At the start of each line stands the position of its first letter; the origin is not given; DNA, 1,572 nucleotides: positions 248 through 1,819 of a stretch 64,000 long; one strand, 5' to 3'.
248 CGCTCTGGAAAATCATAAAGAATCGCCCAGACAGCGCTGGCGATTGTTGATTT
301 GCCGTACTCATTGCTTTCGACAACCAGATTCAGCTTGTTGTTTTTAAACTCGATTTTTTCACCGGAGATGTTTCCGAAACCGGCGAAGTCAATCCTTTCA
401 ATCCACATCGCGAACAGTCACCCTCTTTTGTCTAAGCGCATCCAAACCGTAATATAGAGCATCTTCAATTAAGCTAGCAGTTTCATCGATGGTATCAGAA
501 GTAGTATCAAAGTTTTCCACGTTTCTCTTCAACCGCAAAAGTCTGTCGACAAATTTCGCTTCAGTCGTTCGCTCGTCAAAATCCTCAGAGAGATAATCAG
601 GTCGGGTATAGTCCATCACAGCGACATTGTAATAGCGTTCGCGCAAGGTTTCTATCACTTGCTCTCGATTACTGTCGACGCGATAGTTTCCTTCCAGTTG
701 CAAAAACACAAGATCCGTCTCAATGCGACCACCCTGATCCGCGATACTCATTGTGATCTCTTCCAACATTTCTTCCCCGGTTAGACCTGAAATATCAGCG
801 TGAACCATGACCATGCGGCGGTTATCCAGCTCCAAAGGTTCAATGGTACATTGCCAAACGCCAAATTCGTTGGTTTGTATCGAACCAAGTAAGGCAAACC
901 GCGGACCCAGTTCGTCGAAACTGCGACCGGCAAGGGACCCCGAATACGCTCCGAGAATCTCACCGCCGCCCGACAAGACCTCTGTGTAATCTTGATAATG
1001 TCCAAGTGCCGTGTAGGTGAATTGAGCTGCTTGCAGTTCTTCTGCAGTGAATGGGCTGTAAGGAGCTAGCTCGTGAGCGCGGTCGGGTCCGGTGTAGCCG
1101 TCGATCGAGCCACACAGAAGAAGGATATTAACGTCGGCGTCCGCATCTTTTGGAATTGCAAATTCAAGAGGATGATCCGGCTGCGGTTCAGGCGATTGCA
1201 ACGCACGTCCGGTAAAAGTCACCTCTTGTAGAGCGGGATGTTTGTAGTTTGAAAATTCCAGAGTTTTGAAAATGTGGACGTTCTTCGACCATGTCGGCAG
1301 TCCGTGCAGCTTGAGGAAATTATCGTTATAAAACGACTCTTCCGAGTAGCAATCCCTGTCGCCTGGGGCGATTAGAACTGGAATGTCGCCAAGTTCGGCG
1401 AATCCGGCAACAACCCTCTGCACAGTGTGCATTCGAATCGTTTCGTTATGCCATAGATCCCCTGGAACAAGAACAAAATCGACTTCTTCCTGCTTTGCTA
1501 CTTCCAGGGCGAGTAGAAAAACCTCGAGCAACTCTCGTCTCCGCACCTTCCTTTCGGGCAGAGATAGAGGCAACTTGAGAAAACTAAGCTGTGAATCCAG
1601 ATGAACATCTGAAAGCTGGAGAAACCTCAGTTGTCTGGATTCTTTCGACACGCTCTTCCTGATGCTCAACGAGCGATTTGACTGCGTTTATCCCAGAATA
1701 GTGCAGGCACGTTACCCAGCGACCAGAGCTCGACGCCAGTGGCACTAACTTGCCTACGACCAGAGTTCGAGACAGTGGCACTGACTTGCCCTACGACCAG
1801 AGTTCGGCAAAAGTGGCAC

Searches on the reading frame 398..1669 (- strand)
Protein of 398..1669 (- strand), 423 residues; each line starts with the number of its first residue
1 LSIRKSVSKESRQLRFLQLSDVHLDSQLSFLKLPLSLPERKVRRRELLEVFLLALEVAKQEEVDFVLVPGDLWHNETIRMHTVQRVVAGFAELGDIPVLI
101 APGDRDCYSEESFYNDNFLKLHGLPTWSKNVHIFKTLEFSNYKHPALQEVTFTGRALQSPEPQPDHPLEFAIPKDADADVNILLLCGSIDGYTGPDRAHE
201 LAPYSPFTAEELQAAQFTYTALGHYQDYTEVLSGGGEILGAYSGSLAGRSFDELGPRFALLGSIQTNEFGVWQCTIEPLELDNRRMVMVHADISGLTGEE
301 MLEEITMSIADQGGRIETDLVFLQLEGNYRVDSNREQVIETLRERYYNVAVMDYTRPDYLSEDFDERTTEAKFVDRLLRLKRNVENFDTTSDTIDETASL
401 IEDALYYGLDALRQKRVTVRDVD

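Call 9: search_protein_families(library=pfam, proteins=[window:398-1669:-])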
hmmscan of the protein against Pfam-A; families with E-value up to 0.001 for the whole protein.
window:398-1669:- (423 aa): 1 family
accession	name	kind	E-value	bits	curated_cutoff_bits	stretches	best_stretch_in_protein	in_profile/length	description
PF00149.33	Metallophos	-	3.5e-07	31.3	21.5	1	14-187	1-156/191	Calcineurin-like phosphoesterase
